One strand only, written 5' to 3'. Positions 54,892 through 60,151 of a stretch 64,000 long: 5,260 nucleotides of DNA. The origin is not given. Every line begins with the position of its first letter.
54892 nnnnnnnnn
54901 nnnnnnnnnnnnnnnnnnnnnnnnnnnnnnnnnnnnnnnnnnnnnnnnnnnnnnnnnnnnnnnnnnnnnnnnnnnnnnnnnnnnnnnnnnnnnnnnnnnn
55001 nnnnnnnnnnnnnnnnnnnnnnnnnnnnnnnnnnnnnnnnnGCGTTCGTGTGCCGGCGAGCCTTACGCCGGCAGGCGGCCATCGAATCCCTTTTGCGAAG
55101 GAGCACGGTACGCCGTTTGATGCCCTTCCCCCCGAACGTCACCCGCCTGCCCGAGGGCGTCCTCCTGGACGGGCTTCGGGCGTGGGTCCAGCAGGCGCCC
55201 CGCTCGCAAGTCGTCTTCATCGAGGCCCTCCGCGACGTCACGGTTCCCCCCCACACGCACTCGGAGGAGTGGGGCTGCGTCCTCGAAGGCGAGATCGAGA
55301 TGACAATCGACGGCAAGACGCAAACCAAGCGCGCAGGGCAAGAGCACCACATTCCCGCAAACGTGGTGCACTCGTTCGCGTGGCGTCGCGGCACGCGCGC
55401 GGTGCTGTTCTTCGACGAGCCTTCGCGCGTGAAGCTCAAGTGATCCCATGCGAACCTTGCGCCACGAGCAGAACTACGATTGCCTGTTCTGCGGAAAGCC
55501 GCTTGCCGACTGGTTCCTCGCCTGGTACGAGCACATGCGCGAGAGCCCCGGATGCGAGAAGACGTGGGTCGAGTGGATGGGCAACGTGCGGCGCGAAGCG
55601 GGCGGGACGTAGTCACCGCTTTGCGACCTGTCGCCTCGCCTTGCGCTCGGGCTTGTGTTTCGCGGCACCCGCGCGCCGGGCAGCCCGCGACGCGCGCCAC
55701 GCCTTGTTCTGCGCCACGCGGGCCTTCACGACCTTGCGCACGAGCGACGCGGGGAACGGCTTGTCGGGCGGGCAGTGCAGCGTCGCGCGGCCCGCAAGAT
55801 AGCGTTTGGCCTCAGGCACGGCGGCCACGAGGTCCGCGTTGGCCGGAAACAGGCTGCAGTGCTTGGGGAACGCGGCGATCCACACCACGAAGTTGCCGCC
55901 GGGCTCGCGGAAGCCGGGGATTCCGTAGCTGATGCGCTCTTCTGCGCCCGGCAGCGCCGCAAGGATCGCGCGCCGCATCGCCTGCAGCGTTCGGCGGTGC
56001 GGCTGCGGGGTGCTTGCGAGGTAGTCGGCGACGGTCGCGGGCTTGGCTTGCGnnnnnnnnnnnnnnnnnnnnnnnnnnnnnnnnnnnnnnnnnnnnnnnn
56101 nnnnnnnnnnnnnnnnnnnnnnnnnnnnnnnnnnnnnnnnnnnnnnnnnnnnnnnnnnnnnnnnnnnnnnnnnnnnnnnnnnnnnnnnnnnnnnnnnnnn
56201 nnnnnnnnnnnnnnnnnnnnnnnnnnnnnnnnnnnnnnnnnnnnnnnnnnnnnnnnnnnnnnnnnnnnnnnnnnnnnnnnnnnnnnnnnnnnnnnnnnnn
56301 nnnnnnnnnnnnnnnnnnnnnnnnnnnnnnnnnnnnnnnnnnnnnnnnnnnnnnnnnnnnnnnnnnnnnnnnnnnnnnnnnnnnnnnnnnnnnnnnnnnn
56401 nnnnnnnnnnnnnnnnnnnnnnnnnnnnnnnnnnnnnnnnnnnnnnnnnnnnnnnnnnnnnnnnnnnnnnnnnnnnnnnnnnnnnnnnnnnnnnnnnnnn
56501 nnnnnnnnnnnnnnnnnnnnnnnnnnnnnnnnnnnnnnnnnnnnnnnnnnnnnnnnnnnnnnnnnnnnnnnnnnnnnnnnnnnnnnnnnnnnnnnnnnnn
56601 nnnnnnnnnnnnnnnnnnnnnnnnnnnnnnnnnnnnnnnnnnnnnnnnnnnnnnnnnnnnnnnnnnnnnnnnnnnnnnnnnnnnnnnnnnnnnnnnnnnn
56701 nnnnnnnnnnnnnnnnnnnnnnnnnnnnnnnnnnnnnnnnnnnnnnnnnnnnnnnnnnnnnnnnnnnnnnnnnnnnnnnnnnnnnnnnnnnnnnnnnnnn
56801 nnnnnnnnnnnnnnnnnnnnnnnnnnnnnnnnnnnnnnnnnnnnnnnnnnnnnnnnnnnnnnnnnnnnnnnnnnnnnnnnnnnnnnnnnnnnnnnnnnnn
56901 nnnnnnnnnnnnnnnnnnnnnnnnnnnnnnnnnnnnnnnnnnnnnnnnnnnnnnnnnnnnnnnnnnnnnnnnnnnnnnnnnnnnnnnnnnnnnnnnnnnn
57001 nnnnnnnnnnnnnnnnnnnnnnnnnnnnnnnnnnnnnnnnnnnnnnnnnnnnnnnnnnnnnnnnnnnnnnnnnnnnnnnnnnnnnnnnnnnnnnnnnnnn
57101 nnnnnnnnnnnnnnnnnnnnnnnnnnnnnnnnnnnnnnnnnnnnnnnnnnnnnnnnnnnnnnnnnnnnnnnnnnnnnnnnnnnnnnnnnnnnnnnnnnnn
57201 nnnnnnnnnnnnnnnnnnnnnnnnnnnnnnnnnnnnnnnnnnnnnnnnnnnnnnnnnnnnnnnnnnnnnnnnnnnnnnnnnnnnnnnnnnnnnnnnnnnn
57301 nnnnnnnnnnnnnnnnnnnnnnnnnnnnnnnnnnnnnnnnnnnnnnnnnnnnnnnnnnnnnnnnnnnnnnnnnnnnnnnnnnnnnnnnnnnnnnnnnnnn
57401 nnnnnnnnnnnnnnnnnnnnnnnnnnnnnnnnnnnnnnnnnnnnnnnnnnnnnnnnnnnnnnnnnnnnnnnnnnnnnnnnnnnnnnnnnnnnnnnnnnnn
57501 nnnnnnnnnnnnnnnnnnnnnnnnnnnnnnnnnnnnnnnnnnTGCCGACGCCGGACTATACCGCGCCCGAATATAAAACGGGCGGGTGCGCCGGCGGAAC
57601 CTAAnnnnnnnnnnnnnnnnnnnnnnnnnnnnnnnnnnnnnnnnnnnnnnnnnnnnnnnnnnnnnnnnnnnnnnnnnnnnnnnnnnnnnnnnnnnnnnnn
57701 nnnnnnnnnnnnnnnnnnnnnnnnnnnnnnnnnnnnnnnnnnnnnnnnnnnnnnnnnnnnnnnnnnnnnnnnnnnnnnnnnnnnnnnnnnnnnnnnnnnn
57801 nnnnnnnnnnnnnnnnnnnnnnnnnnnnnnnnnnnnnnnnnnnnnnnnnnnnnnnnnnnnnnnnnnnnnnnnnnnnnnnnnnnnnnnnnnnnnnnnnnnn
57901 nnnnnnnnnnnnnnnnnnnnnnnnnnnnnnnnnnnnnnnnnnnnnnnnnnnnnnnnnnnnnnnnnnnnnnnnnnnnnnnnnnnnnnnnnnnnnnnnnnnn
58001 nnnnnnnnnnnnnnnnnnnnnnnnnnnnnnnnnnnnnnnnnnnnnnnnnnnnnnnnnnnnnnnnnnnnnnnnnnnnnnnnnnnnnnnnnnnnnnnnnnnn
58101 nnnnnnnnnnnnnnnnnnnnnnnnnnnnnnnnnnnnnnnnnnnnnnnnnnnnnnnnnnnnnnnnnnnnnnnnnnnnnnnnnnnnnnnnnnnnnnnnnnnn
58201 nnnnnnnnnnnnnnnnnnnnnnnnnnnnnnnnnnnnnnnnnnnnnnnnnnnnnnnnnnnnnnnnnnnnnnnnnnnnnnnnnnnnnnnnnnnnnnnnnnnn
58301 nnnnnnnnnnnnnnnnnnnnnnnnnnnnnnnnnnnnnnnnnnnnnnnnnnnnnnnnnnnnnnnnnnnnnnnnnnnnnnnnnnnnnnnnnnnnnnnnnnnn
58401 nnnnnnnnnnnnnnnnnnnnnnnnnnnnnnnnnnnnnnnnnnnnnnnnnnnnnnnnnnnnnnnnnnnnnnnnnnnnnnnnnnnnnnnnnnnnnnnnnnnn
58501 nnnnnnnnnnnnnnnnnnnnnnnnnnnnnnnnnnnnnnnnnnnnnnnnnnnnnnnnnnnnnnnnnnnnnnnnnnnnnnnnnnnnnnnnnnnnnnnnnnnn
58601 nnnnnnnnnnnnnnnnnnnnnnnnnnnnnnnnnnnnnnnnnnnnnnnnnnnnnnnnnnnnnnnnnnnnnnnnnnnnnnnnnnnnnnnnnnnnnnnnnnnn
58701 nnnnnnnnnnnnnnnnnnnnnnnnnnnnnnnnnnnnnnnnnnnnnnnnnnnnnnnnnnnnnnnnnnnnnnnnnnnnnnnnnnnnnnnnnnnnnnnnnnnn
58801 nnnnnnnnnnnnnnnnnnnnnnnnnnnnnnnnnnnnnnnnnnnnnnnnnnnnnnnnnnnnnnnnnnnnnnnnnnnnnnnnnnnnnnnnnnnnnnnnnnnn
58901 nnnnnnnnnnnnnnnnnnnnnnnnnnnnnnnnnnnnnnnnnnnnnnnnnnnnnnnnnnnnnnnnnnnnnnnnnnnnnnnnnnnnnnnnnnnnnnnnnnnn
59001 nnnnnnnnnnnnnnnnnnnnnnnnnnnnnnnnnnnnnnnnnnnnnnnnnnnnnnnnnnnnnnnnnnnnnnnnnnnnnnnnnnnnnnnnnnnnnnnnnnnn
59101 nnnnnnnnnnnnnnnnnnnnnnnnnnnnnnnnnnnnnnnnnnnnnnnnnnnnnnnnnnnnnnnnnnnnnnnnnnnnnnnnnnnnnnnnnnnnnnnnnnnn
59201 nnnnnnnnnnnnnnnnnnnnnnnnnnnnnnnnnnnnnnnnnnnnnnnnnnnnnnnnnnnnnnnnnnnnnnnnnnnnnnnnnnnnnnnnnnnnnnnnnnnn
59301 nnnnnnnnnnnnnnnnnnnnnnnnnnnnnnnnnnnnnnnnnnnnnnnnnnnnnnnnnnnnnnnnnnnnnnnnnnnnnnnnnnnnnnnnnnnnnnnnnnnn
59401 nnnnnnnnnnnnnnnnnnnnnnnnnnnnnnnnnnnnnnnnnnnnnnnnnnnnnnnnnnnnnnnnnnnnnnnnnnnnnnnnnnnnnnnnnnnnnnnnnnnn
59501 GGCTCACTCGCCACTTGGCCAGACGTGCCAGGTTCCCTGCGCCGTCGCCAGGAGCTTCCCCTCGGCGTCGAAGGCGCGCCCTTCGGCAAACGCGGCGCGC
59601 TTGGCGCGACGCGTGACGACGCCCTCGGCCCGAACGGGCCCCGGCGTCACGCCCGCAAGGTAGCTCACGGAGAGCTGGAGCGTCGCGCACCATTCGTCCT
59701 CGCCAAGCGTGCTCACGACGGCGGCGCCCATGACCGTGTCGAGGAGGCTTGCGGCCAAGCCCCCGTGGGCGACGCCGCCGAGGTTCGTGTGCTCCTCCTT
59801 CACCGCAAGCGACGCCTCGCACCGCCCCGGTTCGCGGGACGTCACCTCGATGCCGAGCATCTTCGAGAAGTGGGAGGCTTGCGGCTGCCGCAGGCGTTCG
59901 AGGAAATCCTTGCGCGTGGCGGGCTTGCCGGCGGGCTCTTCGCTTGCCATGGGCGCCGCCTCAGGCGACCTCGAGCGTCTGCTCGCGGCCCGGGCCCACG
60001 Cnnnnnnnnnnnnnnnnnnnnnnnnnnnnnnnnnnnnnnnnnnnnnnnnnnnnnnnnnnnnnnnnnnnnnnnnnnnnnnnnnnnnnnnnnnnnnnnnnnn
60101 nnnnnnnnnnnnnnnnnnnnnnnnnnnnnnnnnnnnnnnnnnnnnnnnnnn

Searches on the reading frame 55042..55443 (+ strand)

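Call 83: search_protein_families(library=pfam, proteins=[window:55042-55443:+], max_evalue=0.0001)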
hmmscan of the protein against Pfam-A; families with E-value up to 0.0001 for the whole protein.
window:55042-55443:+ (133 aa): 1 family
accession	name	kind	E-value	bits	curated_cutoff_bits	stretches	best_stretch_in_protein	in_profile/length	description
PF07883.17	Cupin_2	-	1e-10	41.6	27.2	1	68-122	11-66/70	Cupin domain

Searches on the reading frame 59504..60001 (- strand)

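Call 83: search_protein_families(library=pfam, proteins=[window:59504-60001:-], max_evalue=0.0001)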
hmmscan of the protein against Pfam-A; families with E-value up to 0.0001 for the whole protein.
window:59504-60001:- (165 aa): 4 families
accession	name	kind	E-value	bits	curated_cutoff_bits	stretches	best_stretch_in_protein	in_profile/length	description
PF03061.28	4HBT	-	5e-12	46.4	20.6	1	75-151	1-78/79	Thioesterase superfamily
PF14539.12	DUF4442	-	9.8e-07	29.5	25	1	48-159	18-131/132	Domain of unknown function (DUF4442)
PF13622.12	4HBT_3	-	2.6e-06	28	24.3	1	72-157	6-81/83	Acyl-CoA thioesterase N-terminal domain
PF20789.3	4HBT_3C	-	4.8e-05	24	24.1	1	83-154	62-134/140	Acyl-CoA thioesterase C-terminal domain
